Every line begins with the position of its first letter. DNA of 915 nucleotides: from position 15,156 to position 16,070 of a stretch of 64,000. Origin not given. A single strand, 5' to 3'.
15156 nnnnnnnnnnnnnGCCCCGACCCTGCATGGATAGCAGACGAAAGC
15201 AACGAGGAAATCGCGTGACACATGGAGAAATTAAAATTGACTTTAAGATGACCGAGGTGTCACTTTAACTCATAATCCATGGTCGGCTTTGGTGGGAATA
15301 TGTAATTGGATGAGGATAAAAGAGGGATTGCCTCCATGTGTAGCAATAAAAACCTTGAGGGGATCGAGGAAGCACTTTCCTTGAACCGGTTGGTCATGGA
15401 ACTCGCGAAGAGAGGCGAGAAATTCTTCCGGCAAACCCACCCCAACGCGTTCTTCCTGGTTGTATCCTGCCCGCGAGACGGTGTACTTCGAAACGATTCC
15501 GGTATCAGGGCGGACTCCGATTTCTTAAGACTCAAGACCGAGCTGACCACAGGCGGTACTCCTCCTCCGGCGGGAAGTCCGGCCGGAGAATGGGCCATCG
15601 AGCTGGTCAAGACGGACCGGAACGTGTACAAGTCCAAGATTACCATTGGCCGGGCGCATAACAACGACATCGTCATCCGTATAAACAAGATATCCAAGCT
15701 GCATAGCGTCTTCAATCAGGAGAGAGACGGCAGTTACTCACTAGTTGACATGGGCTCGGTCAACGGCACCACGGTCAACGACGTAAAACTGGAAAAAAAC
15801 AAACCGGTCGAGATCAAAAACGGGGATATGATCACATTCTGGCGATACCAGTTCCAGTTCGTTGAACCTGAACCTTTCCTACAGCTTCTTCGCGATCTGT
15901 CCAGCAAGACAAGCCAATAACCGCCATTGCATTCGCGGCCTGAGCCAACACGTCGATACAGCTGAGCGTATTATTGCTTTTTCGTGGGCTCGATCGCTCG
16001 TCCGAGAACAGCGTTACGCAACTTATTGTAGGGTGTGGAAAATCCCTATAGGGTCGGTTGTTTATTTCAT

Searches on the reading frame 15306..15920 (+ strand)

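Call 10: search_protein_families(library=pfam, proteins=[window:15306-15920:+])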
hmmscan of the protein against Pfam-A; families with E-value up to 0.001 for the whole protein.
window:15306-15920:+ (204 aa): 2 families
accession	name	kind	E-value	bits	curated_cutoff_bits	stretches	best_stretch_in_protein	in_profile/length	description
PF00498.31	FHA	-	1.2e-17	64.5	20.7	1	112-178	1-66/67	FHA domain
PF16697.10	Yop-YscD_cpl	-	1.3e-08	35.4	33.2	1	107-188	14-93/94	Inner membrane component of T3SS, cytoplasmic domain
